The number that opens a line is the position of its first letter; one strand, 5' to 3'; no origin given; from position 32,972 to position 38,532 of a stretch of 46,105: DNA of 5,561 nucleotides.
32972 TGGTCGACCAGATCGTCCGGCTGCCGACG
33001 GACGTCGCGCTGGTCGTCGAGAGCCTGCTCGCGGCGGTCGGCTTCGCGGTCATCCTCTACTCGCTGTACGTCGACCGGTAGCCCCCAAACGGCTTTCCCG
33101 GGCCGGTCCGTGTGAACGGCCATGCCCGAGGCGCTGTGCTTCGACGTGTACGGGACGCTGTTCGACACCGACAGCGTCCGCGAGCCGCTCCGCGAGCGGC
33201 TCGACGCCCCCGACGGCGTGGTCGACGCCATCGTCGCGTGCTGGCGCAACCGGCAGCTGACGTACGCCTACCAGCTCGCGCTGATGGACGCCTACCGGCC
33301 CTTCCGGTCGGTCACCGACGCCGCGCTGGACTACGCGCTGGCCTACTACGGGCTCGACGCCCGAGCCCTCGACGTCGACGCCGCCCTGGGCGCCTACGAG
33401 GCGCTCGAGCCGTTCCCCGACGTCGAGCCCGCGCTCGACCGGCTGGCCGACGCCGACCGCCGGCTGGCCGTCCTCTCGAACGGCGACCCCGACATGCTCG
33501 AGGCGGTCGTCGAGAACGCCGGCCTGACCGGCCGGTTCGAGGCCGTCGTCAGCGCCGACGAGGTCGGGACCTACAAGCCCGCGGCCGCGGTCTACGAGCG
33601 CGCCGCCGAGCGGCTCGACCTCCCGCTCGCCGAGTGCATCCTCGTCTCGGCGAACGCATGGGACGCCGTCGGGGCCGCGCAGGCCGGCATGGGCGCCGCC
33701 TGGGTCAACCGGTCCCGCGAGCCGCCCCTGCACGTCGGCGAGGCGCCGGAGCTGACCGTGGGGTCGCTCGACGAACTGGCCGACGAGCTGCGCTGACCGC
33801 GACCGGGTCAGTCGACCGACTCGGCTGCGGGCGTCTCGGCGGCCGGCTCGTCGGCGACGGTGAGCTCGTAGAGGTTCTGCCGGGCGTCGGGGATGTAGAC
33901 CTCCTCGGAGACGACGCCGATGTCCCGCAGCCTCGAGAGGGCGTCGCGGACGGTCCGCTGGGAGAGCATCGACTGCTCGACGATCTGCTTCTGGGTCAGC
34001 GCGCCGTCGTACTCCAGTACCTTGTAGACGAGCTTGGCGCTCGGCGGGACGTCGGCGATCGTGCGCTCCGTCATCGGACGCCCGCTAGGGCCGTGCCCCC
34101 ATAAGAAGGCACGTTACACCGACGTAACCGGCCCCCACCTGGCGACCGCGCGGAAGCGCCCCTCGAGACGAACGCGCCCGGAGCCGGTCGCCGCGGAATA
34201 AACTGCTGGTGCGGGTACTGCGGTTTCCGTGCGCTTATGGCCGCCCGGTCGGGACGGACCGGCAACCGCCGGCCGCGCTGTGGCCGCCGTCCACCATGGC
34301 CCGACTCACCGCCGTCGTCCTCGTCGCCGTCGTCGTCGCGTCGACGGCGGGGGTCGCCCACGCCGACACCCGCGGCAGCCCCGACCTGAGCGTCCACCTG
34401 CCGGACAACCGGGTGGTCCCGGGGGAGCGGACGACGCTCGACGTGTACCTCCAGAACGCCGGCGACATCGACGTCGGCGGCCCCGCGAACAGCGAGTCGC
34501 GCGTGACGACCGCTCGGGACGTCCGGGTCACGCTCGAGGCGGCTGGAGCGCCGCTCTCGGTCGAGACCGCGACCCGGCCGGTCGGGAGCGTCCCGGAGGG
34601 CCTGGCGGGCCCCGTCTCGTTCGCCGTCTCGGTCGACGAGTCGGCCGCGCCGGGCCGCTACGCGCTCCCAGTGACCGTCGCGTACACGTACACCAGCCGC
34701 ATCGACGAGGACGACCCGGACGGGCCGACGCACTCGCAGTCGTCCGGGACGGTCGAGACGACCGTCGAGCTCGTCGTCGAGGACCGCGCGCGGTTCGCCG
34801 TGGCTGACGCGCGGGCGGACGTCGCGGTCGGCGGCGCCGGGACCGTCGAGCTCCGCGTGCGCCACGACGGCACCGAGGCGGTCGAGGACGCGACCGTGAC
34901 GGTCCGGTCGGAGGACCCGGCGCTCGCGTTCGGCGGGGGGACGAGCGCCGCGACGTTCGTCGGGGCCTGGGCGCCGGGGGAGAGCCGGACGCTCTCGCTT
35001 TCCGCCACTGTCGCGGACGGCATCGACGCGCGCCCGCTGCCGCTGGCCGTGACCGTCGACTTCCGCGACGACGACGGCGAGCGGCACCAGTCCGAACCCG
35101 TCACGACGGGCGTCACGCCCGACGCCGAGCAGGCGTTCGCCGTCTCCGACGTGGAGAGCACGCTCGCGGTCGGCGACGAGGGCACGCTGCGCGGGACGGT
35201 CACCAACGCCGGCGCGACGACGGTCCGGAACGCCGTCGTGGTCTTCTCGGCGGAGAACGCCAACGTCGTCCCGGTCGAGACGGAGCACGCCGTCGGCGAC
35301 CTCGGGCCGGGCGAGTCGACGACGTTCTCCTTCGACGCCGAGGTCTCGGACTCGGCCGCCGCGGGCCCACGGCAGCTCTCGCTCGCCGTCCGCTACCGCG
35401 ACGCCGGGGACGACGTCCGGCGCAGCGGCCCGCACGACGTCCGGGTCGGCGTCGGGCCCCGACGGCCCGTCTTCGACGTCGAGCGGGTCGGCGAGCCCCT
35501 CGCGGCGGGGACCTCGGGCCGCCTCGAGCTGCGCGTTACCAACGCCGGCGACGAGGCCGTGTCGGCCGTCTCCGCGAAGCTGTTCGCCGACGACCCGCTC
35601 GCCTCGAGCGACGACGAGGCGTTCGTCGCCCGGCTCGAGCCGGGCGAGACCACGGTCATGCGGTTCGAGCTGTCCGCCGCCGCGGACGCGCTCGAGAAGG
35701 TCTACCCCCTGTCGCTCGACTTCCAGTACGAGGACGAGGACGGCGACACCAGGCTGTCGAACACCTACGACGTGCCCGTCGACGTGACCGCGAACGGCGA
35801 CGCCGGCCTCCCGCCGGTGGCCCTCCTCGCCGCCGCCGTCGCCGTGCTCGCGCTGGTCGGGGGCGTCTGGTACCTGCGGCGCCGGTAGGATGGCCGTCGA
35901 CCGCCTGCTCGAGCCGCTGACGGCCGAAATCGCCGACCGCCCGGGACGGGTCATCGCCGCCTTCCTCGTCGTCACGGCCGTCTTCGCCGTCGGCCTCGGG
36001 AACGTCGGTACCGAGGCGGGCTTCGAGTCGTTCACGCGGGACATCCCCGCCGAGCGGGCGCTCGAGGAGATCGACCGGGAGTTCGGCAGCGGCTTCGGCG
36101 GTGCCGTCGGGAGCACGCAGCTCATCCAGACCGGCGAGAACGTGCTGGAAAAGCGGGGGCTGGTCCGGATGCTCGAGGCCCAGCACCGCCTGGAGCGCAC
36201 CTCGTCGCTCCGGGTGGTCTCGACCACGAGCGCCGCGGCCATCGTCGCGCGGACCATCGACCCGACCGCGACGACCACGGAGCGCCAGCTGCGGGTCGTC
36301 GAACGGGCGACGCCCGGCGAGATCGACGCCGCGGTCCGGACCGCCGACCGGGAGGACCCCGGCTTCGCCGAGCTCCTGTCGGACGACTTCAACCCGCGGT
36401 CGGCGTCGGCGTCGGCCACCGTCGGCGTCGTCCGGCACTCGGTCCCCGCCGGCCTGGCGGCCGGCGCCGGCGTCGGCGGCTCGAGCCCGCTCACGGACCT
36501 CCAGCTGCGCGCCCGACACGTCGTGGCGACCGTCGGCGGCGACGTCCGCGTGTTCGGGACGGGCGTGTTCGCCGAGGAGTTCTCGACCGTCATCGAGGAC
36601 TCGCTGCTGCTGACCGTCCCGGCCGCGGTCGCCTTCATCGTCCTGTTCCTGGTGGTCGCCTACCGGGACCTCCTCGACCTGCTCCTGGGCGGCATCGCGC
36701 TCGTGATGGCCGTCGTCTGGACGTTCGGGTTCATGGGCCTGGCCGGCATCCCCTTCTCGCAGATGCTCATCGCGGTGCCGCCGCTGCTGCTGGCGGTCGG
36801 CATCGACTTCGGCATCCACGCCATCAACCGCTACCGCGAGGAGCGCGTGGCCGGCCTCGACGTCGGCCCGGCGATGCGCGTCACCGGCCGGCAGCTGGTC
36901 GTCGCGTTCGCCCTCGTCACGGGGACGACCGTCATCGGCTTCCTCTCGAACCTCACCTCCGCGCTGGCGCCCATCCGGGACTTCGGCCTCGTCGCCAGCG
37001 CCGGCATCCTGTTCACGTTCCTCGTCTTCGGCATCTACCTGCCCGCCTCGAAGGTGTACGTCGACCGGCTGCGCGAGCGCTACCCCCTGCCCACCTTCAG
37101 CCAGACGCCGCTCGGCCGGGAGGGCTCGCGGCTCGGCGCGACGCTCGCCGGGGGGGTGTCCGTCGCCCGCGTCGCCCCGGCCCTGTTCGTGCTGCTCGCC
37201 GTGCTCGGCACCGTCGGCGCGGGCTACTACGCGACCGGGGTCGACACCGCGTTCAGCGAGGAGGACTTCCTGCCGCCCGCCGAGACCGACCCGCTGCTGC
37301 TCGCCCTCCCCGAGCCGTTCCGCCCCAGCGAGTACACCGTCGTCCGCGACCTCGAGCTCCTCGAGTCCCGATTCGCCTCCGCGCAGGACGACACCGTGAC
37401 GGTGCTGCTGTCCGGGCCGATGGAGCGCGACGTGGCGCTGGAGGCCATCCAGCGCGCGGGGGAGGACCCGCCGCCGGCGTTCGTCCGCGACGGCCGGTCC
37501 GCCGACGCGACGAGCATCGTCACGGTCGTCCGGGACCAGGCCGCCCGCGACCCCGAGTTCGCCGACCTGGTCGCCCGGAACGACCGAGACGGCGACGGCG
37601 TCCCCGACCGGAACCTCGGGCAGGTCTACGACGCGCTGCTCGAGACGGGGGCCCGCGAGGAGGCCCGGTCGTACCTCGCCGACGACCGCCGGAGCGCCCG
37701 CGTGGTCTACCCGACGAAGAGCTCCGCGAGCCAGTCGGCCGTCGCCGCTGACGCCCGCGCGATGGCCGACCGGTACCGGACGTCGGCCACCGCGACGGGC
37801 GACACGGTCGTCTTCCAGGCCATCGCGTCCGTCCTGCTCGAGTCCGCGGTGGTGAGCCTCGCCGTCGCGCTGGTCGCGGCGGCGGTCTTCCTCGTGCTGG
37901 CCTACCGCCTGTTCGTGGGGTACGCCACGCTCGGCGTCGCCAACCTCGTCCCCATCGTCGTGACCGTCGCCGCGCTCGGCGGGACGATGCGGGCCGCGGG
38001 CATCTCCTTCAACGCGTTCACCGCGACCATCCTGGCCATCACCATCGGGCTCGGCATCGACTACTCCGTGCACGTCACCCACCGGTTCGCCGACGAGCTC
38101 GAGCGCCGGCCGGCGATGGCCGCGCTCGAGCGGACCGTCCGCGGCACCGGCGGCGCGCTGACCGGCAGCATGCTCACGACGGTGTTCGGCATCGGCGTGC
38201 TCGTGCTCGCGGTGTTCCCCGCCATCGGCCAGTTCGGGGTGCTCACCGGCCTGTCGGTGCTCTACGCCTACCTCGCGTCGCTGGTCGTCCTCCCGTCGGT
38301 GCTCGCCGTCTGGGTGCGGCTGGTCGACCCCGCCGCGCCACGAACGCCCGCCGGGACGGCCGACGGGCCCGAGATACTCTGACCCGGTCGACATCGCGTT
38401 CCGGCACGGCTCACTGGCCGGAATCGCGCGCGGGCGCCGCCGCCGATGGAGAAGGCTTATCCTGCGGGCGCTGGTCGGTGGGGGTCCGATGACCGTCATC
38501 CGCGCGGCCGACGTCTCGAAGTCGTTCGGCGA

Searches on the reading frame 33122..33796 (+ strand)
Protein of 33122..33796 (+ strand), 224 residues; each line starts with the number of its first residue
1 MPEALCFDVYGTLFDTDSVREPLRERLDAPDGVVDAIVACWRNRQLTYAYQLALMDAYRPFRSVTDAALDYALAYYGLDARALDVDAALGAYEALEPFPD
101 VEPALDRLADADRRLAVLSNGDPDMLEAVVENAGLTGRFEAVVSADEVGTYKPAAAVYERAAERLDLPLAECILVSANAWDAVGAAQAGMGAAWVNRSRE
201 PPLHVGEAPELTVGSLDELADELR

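Call 11: search_protein_families(library=pfam, proteins=[window:33122-33796:+])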
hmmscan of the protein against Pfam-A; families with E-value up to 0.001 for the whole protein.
window:33122-33796:+ (224 aa): 3 families
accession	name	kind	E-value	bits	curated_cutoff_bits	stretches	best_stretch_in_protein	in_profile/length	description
PF00702.32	Hydrolase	-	3.5e-25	90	26.4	1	3-189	2-191/191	haloacid dehalogenase-like hydrolase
PF13419.12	HAD_2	-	1.5e-15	58.2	23.8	1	93-195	76-178/178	Haloacid dehalogenase-like hydrolase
PF13242.12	Hydrolase_like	-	9.9e-06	25.8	22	1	152-218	4-74/75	HAD-hyrolase-like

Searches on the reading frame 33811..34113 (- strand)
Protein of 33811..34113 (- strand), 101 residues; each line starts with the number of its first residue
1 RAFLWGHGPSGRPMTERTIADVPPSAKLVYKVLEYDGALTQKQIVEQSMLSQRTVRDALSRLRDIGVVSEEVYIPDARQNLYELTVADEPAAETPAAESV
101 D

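Call 28: search_protein_families(library=pfam, proteins=[window:33811-34113:-], max_evalue=0.01)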
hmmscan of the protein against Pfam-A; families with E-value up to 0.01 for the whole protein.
window:33811-34113:- (101 aa): 6 families
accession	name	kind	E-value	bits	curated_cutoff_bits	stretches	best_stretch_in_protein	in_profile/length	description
PF13412.12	HTH_24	-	0.00018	21.4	21.9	1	29-68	8-47/48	Winged helix-turn-helix DNA-binding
PF01978.25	TrmB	-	0.00048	20.4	25.6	1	29-71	13-55/68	Sugar-specific transcriptional regulator TrmB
PF00392.27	GntR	-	0.0009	19.3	27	1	29-69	14-55/64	Bacterial regulatory proteins, gntR family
PF08279.18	HTH_11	-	0.0012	19.1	25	1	27-67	4-44/55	HTH domain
PF24034.1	DUF7343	-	0.0032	17.7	27.6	1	31-69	10-49/62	Domain of unknown function (DUF7343)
PF02002.24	TFIIE_alpha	-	0.0047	17.2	22.9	1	25-69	14-58/105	TFIIE alpha subunit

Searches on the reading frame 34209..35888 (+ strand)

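Call 11: search_protein_families(library=pfam, proteins=[window:34209-35888:+])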
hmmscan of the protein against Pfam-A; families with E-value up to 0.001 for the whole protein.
window:34209-35888:+ (559 aa): 4 families
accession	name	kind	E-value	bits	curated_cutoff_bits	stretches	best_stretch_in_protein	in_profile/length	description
PF07705.17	CARDB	-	5.1e-15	56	22.7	0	431-491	15-72/101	CARDB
PF10633.15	NPCBM_assoc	-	4.8e-09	36.7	24.4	0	322-396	4-77/78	NPCBM-associated, NEW3 domain of alpha-galactosidase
PF15780.11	ASH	-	1.7e-05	25.3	27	0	433-489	21-75/98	Abnormal spindle-like microcephaly-assoc'd, ASPM-SPD-2-Hydin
PF14728.12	PTHB1_GAE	-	8.9e-05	23.4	27.4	0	327-383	6-61/88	PTHB1 GAE domain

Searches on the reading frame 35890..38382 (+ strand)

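Call 11: search_protein_families(library=pfam, proteins=[window:35890-38382:+])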
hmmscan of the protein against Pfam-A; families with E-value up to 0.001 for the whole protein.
window:35890-38382:+ (830 aa): 5 families
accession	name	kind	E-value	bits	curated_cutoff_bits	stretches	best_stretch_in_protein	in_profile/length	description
PF03176.21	MMPL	-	2.4e-30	106.1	20.5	2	573-818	61-311/333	MMPL family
PF02460.24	Patched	-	1.6e-11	44.6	23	2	265-378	32-144/156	Patched SSD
PF12349.14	Sterol-sensing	-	8.3e-07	29.4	22.3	1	266-379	11-124/153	Sterol-sensing domain of SREBP cleavage-activation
PF00873.25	ACR_tran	-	2.3e-05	22.7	28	1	609-807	286-488/1021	AcrB/AcrD/AcrF family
PF02355.23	SecD_SecF_C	-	0.00013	21.9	20.5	0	631-790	11-162/189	Protein export membrane protein SecD/SecF, C-terminal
